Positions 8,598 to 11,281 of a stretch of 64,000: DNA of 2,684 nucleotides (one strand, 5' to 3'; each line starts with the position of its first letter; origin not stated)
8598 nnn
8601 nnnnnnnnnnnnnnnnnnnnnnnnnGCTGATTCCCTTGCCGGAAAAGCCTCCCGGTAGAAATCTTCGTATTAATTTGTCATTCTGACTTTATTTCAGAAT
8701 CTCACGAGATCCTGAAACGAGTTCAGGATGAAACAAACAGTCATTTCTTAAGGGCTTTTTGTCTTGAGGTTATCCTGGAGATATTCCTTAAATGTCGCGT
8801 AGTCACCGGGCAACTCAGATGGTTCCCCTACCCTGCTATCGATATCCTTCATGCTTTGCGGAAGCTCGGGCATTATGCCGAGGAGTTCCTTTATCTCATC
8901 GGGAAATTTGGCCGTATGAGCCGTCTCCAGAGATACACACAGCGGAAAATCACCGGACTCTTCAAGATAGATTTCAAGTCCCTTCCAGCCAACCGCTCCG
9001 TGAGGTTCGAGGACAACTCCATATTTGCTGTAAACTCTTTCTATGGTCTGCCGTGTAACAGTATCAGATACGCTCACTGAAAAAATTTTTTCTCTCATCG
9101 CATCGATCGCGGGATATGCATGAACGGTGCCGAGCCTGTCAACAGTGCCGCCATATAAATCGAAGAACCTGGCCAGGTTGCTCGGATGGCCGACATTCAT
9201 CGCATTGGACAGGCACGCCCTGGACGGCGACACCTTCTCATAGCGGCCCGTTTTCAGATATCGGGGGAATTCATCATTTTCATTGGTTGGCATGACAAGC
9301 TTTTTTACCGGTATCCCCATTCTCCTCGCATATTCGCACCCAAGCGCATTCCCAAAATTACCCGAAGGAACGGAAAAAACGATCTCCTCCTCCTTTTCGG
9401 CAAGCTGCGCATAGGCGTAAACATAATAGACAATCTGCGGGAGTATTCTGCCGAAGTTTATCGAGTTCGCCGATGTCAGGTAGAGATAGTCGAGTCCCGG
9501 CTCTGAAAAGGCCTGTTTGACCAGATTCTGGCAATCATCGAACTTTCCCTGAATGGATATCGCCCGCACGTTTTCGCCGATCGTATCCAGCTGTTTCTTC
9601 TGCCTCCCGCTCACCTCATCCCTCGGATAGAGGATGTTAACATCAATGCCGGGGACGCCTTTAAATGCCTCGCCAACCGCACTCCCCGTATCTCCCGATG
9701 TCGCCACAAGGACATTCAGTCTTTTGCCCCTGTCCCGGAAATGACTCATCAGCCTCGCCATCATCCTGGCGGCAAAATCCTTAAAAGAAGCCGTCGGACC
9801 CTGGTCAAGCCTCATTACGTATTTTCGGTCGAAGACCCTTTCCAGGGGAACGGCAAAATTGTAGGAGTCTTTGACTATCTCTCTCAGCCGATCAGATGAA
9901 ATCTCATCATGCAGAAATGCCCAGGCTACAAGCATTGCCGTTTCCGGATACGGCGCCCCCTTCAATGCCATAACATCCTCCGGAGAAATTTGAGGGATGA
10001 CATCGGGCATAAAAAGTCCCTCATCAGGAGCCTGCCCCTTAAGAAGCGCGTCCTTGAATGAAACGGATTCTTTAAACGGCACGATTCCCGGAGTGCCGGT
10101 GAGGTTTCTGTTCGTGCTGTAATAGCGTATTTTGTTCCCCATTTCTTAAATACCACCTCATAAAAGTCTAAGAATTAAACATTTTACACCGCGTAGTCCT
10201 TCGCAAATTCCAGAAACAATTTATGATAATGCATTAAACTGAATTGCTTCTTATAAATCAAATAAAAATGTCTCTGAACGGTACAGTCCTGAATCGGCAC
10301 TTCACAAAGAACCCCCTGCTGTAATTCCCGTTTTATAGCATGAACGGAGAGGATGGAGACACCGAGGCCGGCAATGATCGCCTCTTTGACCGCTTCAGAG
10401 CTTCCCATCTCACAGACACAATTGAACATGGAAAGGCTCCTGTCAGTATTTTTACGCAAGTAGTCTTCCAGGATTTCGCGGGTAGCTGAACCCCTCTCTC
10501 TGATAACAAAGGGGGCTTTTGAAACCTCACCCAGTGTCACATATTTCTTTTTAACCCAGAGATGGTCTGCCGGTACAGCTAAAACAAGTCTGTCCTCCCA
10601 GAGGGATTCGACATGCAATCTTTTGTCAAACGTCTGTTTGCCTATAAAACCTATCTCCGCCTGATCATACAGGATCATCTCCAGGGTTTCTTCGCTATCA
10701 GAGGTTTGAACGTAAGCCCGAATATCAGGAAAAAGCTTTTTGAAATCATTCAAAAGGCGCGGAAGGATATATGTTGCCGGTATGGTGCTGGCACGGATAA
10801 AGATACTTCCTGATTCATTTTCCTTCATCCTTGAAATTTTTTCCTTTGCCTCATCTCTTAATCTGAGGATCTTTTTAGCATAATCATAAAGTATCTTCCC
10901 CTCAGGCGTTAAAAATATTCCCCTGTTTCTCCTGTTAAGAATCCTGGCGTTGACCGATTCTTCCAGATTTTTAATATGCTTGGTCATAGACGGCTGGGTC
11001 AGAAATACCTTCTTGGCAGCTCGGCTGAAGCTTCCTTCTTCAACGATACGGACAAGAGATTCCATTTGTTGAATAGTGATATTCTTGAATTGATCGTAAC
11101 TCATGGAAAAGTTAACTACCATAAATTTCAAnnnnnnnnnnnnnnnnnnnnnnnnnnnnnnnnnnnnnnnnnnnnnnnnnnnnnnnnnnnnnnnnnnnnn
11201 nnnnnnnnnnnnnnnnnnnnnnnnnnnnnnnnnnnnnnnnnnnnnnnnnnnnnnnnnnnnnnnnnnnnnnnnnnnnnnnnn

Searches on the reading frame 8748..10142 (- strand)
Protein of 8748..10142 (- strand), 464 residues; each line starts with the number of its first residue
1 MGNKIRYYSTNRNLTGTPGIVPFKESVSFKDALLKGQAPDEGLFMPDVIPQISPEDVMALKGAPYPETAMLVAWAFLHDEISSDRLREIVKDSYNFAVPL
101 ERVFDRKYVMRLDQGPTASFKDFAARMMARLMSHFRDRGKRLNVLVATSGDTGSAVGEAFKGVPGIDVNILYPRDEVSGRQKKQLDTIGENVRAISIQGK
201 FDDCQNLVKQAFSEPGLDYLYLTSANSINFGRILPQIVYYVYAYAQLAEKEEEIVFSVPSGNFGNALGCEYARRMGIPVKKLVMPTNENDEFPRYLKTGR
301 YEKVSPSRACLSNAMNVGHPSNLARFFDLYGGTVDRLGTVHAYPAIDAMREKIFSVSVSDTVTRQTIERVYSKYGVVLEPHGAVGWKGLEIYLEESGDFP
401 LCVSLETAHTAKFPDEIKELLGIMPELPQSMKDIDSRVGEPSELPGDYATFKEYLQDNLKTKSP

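Call 49: search_protein_families(library=pfam, proteins=[window:8748-10142:-], max_evalue=0.00001)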
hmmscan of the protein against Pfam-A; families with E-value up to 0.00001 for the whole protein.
window:8748-10142:- (464 aa): 2 families
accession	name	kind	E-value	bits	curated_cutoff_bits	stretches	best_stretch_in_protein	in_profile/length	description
PF00291.31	PALP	-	2.7e-23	83.2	35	1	108-351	25-255/295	Pyridoxal-phosphate dependent enzyme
PF14821.11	Thr_synth_N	-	1.2e-18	67.4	25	1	25-94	10-79/79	Threonine synthase N terminus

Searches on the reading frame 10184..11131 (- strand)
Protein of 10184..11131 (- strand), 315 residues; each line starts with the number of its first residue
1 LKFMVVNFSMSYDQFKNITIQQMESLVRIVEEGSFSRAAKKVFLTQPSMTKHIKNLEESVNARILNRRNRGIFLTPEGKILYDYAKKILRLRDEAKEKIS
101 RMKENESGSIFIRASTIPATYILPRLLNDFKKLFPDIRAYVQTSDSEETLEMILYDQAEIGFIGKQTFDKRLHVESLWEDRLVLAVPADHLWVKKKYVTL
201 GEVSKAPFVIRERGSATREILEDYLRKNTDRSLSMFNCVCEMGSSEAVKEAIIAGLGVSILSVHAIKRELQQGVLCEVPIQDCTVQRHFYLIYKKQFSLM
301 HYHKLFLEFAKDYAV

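Call 49: search_protein_families(library=pfam, proteins=[window:10184-11131:-], max_evalue=0.00001)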
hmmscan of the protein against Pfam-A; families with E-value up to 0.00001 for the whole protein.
window:10184-11131:- (315 aa): 2 families
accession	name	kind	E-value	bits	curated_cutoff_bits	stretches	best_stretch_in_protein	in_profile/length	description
PF03466.25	LysR_substrate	-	4.8e-42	144.2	28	1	104-313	2-207/209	LysR substrate binding domain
PF00126.33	HTH_1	-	4.5e-19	68.6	26.6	1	20-79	1-60/60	Bacterial regulatory helix-turn-helix protein, lysR family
